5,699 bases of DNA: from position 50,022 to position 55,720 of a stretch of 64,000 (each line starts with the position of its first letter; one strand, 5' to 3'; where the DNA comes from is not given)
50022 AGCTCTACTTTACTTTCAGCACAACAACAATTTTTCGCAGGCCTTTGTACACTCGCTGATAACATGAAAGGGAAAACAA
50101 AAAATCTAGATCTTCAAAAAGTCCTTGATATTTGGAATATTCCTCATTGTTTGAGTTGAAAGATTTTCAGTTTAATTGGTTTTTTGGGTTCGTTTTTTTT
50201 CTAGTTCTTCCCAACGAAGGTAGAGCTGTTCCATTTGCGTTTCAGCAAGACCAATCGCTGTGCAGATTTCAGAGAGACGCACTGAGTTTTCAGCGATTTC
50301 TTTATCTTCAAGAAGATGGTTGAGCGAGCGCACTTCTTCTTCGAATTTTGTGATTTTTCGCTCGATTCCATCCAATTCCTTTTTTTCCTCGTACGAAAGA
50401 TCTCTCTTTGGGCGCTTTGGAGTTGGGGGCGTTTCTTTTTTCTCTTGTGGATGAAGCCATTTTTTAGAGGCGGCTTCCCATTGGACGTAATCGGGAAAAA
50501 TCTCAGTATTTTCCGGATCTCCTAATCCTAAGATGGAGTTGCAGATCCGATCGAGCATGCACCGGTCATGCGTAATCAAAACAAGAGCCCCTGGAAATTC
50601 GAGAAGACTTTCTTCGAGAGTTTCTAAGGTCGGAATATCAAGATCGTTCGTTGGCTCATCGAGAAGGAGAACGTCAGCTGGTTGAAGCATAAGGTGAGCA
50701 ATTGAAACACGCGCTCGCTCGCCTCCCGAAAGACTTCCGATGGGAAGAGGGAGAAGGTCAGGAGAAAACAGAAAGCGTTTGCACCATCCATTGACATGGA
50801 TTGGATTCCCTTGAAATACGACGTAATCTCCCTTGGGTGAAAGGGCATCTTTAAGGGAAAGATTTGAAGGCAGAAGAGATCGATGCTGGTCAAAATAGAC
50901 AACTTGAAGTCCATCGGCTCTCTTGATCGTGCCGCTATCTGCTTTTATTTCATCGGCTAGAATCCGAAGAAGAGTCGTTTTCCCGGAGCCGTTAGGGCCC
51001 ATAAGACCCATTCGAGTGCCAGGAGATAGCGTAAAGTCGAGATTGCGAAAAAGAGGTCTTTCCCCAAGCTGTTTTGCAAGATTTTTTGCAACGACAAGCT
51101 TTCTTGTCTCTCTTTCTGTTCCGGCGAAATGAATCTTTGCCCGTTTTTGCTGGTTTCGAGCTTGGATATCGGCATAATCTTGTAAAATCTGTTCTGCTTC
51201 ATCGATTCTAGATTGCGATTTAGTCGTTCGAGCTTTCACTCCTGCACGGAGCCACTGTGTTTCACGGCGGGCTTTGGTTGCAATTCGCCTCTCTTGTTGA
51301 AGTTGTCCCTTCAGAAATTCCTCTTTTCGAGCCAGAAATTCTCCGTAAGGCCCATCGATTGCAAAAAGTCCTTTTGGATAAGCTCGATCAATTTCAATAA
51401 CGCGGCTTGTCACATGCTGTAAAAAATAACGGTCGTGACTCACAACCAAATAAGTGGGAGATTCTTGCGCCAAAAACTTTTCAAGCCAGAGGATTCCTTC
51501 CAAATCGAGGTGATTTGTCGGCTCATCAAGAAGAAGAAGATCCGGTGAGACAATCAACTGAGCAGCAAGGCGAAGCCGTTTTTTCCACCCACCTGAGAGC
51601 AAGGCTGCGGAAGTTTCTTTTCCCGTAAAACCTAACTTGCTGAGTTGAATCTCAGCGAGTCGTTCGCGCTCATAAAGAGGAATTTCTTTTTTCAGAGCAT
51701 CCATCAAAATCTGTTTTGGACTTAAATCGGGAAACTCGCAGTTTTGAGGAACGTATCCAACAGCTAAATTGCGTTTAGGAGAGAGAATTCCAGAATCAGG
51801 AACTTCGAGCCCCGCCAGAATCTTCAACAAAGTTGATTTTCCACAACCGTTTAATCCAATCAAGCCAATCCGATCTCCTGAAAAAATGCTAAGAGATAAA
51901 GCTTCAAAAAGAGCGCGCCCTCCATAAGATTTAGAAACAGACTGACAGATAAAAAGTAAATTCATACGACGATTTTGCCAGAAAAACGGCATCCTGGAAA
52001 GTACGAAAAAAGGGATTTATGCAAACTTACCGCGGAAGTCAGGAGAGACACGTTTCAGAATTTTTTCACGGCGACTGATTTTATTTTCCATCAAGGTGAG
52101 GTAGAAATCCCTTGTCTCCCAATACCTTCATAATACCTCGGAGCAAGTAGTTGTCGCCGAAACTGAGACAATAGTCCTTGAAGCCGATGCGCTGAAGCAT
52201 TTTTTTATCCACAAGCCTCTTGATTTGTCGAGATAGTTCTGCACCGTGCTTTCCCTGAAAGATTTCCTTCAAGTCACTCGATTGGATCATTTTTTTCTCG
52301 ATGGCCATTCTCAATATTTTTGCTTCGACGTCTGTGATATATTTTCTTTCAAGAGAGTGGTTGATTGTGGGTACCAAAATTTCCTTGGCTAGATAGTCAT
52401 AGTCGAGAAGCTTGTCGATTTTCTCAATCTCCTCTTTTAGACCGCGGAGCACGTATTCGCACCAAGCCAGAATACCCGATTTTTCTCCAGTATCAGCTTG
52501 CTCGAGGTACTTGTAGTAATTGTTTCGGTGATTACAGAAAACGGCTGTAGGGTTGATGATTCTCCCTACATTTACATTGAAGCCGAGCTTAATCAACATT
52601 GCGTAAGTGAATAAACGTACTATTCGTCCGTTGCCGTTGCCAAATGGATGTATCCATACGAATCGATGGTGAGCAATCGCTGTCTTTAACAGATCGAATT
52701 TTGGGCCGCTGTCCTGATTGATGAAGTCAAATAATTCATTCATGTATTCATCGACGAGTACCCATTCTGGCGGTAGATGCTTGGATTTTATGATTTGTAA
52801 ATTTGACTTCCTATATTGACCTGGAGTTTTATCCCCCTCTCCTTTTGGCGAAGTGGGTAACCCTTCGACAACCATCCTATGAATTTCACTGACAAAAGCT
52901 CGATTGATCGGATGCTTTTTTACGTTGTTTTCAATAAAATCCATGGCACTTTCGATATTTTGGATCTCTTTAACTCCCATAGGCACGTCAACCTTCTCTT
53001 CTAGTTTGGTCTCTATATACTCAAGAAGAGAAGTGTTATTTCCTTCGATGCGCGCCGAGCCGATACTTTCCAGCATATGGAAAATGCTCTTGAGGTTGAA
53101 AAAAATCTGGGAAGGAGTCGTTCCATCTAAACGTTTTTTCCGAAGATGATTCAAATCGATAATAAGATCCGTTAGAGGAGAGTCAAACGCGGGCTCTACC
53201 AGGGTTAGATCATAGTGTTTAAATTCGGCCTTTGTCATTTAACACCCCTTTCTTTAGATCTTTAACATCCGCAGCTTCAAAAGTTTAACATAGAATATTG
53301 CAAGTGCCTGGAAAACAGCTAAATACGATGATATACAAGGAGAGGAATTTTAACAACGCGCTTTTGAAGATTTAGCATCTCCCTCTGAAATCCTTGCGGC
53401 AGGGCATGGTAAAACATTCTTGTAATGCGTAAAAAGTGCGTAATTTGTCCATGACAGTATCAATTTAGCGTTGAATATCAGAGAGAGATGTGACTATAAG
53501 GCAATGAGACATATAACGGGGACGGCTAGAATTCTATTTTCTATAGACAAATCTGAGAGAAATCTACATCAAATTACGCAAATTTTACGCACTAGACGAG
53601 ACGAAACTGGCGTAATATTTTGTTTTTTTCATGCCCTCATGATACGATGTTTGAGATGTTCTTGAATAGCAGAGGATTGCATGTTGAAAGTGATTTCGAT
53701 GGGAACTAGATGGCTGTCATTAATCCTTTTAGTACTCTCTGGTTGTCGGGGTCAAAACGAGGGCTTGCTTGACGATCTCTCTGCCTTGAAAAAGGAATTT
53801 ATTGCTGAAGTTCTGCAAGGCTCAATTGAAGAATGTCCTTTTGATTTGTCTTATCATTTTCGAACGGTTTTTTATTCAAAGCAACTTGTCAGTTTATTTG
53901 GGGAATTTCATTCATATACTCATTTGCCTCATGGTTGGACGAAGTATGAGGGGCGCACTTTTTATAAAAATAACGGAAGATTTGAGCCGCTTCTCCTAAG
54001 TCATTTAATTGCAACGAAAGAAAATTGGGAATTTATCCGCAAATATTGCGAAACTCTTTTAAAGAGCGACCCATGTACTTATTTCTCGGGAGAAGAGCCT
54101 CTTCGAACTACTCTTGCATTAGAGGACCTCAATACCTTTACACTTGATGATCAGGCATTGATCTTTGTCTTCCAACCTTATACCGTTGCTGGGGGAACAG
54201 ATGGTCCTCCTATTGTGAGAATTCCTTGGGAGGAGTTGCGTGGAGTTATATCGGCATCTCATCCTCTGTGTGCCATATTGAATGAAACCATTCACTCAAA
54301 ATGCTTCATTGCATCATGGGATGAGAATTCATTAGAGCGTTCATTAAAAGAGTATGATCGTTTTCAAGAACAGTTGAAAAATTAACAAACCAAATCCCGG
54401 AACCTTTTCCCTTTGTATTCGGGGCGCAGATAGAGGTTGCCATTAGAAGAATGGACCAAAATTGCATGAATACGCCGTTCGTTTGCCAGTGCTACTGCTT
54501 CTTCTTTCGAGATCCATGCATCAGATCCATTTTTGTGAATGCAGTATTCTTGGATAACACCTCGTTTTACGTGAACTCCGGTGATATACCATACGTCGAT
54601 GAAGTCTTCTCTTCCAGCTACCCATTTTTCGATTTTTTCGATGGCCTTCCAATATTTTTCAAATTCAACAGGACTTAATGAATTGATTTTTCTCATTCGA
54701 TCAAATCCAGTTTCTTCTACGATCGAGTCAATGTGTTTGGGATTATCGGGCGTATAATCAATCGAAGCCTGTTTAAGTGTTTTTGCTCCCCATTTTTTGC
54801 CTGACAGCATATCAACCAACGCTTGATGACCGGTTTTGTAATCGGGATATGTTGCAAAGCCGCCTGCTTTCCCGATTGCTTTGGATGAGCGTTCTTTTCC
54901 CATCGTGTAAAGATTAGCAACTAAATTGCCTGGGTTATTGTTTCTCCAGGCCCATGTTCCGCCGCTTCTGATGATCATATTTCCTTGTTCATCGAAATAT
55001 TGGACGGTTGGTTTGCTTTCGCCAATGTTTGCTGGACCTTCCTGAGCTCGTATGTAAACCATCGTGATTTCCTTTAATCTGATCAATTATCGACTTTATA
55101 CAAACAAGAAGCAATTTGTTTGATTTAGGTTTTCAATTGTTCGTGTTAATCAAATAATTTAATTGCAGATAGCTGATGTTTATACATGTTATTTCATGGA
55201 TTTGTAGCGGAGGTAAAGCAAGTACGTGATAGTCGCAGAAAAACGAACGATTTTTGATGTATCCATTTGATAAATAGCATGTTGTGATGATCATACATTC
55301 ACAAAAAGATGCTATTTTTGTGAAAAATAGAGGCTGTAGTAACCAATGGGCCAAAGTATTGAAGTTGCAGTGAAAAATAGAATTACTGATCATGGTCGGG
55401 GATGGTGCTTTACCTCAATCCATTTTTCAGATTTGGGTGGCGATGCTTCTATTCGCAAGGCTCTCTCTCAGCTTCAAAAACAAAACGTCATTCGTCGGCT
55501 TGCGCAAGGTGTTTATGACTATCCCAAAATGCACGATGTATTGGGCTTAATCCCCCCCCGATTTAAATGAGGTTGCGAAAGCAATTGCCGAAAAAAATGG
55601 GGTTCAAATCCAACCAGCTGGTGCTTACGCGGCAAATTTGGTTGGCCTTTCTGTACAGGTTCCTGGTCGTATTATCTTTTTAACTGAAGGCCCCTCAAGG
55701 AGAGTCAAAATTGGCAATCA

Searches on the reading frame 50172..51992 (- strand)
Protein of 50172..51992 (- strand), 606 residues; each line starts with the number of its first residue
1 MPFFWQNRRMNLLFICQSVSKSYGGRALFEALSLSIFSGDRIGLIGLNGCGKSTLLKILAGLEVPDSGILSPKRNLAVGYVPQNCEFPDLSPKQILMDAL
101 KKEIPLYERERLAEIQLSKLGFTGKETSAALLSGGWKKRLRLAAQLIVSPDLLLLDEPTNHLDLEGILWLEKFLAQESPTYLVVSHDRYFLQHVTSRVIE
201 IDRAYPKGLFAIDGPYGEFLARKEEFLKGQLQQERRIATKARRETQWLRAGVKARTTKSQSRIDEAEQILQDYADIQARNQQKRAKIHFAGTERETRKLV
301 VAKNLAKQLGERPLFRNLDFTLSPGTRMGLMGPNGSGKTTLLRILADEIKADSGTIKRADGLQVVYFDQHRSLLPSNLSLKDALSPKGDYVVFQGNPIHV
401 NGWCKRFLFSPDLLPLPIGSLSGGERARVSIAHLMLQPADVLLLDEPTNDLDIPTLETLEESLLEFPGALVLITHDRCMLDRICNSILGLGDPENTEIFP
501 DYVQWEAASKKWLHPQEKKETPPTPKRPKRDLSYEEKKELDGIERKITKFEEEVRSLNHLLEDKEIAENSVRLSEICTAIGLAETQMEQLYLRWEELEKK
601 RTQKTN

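Call 21: search_protein_families(library=pfam, proteins=[window:50172-51992:-], max_evalue=0.001)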
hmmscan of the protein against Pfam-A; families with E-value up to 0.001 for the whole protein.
window:50172-51992:- (606 aa): 16 families
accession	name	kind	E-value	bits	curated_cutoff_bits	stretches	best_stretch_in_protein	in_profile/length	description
PF00005.33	ABC_tran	-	1.3e-50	172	25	2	316-449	2-137/137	ABC transporter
PF13304.12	AAA_21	-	7e-16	59.6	27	1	329-368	3-48/304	AAA domain, putative AbiEii toxin, Type IV TA system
PF16326.10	ABC_tran_CTD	-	1.2e-12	48.3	32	1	532-598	2-68/69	ABC transporter C-terminal domain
PF02463.25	SMC_N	-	2.7e-08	33.9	40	0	329-343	28-42/220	RecF/RecN/SMC N terminal domain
PF05729.18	NACHT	-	1.6e-06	28.5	26.7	0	330-388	5-62/167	NACHT domain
PF13401.12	AAA_22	-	5.7e-06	27.1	27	0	330-354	10-35/130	AAA domain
PF00004.35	AAA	-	6.7e-06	27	21.2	0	329-357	2-30/131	ATPase family associated with various cellular activities (AAA)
PF13555.12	AAA_29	-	2.1e-05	24.6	27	0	320-342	17-39/61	P-loop containing region of AAA domain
PF13238.12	AAA_18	-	2.7e-05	25.1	29.4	0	330-348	3-21/128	AAA domain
PF13521.12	AAA_28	-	0.00018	22.2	27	0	330-348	4-22/164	AAA domain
PF25199.1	nSTAND_NTPase5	-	0.00018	21.8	34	0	330-379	46-88/145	Novel STAND NTPase 5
PF00006.31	ATP-synt_ab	-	0.00018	21.6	29.5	0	320-352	9-41/213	ATP synthase alpha/beta family, nucleotide-binding domain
PF03193.22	RsgA_GTPase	-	0.00039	20.7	30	0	322-360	104-141/174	RsgA GTPase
PF13191.12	AAA_16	-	0.00047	21.1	32.6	0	330-354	29-53/167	AAA ATPase domain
PF02367.23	TsaE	-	0.00071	20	26.6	0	318-352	14-48/128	Threonylcarbamoyl adenosine biosynthesis protein TsaE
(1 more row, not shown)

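Call 42: find_homologous_proteins(query=window:50172-51992:-, max_evalue=1e-50)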
Query window:50172-51992:- (606 aa): 8000 proteins with E <= 1e-50 among 8000 candidates; the best 120 are listed.
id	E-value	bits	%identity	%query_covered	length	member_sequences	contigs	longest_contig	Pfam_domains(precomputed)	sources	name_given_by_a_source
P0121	0.0e+0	1367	100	100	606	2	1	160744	PF00005.34,PF05729.19,PF00004.36,PF13401.13,PF13238.13,PF02463.26,PF13304.13,PF16326.11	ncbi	-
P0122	0.0e+0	1209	88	100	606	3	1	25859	PF00005.34,PF05729.19,PF00004.36,PF13401.13,PF02463.26,PF13304.13,PF16326.11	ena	-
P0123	0.0e+0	1180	88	99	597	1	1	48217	PF00005.34,PF13555.13,PF00004.36,PF13401.13,PF03193.23,PF13238.13,PF02463.26,PF13304.13,PF16326.11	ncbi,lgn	-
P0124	0.0e+0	1173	85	100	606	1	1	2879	PF00005.34,PF00006.32,PF05729.19,PF00004.36,PF13401.13,PF13238.13,PF02463.26,PF13304.13,PF16326.11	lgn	-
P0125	0.0e+0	1161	86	98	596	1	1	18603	PF00005.34,PF13238.13,PF02463.26,PF13304.13,PF16326.11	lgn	-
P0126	0.0e+0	1137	85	98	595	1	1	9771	PF00005.34,PF13555.13,PF13401.13,PF02463.26,PF13304.13,PF16326.11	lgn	-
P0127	0.0e+0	1078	80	98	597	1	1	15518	PF00005.34,PF05729.19,PF00004.36,PF13401.13,PF02463.26,PF13304.13,PF16326.11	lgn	-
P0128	0.0e+0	1067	79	98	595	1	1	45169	PF00005.34,PF00004.36,PF13238.13,PF02463.26,PF13304.13,PF16326.11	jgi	jgi:ABC transport system ATP-binding/permease protein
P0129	0.0e+0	1067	80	98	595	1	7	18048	PF01926.30,PF00005.34,PF05729.19,PF13521.13,PF13555.13,PF13401.13,PF03193.23,PF02463.26,PF13304.13,PF16326.11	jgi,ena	-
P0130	0.0e+0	1058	79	98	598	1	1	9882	PF00005.34,PF05729.19,PF13555.13,PF13671.13,PF00004.36,PF13238.13,PF02463.26,PF13304.13,PF16326.11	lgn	-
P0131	0.0e+0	1056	79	97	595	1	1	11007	PF00005.34,PF05729.19,PF13555.13,PF13238.13,PF02463.26,PF13304.13,PF16326.11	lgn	-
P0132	0.0e+0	1055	77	99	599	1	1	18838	PF13173.13,PF00005.34,PF05729.19,PF13521.13,PF13555.13,PF13401.13,PF02463.26,PF13304.13,PF16326.11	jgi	jgi:ATP-binding cassette subfamily F protein uup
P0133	0.0e+0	1055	79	98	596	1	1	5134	PF00005.34,PF05729.19,PF02463.26,PF13304.13,PF16326.11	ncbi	-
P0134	0.0e+0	1048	79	98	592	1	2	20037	PF00005.34,PF05729.19,PF00004.36,PF13401.13,PF02463.26,PF13304.13,PF16326.11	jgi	jgi:ATP-binding cassette subfamily F protein uup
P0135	0.0e+0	1038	77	98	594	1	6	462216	PF00005.34,PF00006.32,PF05729.19,PF00004.36,PF13401.13,PF02463.26,PF13304.13,PF16326.11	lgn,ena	-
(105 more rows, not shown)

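Call 44: find_encoding_contigs(protein=P0121, flank=10000, max_places=2)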
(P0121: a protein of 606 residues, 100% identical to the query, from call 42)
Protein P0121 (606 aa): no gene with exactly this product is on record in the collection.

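Call 45: list_cluster_members(proteins=[P0121, P0123, P0003])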
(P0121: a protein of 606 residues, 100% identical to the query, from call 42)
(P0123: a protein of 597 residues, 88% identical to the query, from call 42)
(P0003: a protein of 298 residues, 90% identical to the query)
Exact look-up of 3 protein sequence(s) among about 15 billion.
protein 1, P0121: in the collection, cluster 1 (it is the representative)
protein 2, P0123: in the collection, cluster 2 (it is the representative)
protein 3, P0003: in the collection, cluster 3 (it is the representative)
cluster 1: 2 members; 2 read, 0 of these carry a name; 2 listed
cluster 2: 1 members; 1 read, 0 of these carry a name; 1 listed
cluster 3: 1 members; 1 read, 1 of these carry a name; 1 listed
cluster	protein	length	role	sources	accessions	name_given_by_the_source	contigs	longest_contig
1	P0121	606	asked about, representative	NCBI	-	-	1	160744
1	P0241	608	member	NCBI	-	-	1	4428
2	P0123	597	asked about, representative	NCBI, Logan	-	-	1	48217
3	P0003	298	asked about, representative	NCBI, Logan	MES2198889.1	MAG: aminoglycoside phosphotransferase family protein [Chlamydiota bacterium]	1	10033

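Call 64: find_encoding_contigs(protein=P0122, flank=6000, max_places=2)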
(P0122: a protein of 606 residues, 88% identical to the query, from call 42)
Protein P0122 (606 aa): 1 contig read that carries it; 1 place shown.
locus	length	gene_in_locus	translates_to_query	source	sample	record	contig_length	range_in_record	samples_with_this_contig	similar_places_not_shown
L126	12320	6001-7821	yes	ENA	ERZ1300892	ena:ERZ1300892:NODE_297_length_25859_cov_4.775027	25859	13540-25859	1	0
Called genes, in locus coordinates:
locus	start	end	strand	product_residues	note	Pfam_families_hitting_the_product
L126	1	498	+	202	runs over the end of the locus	PF19570:DUF6088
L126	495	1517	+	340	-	PF08843:AbiEii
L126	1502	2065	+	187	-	-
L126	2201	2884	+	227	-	PF00583:Acetyltransf_1, PF13673:Acetyltransf_10, PF13508:Acetyltransf_7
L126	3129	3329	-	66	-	-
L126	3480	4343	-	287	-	-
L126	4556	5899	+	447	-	PF04326:SLFN_AlbA_2, PF13749:HATPase_c_4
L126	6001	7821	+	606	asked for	PF00005:ABC_tran, PF02463:SMC_N (faint), PF00004:AAA (faint), PF05729:NACHT (faint), PF13304:AAA_21 (faint), PF13401:AAA_22 (faint), PF00005:ABC_tran, PF16326:ABC_tran_CTD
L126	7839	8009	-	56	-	-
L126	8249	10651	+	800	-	PF25778:DUF7948, PF06739:SBBP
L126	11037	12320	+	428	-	?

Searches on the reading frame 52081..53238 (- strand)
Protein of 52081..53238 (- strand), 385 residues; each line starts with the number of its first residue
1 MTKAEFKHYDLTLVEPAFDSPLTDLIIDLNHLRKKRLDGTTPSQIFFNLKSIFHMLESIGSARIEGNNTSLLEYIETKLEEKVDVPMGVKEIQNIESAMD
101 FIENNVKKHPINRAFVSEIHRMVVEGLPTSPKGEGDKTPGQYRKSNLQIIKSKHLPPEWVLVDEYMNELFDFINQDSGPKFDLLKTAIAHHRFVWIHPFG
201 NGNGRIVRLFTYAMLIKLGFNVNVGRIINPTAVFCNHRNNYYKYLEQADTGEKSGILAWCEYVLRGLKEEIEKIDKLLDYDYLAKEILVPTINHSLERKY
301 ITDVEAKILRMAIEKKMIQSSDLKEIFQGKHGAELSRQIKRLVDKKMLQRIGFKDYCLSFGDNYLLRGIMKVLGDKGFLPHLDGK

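Call 8: search_protein_families(library=pfam, proteins=[window:52081-53238:-], max_evalue=0.01)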
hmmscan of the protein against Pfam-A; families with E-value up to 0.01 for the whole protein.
window:52081-53238:- (385 aa): 2 families
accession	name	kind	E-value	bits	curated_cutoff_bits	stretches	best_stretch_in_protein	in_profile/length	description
PF02661.23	Fic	-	3.6e-17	63.4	24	1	111-215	2-93/93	Fic/DOC family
PF13784.11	Fic_N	-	0.0021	18.5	26.7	1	53-100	31-78/82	Fic/DOC family N-terminal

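Call 47: search_protein_families(library=padloc, proteins=[window:52081-53238:-], max_evalue=0.001)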
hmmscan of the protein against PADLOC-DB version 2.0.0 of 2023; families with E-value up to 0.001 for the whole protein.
window:52081-53238:- (385 aa): 7 families
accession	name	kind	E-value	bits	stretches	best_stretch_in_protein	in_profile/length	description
PDLC03963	SoFic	-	4.9e-47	159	1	49-351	52-340/361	-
PDLC04836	PDC-S04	-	4.2e-15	53.6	1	88-259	67-222/244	-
PDLC04966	PDC-S24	-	2.9e-13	47.5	1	149-247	270-367/497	-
PDLC04837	PDC-S04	-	1.2e-11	42.3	1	62-254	34-214/234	-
PDLC04840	PDC-S04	-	1.6e-11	42.4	1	61-251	19-202/227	-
PDLC04839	PDC-S04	-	8.4e-11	39.9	1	139-222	79-166/205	-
PDLC04838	PDC-S04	-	4.7e-07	27.8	1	151-228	93-175/209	-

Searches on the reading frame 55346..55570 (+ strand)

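Call 47: search_protein_families(library=padloc, proteins=[window:55346-55570:+], max_evalue=0.001)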
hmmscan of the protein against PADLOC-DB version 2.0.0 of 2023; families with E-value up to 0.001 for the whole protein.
window:55346-55570:+ (74 aa): 6 families
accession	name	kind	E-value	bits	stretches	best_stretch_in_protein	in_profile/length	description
PDLC02226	AbiEi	-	5.4e-20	70.1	1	3-72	1-69/202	AbiEi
PDLC02233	AbiEi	-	2.5e-09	35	1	5-64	4-63/214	AbiEi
PDLC02229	AbiEi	-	4.3e-07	28.6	1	4-62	2-59/131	AbiEi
PDLC02264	AbiEi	-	2.8e-05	22.2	1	9-63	7-63/205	AbiEi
PDLC02232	AbiEi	-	0.00016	19.6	1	17-63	16-64/177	AbiEi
PDLC02234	AbiEi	-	0.00026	18.8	1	34-72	27-64/191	AbiEi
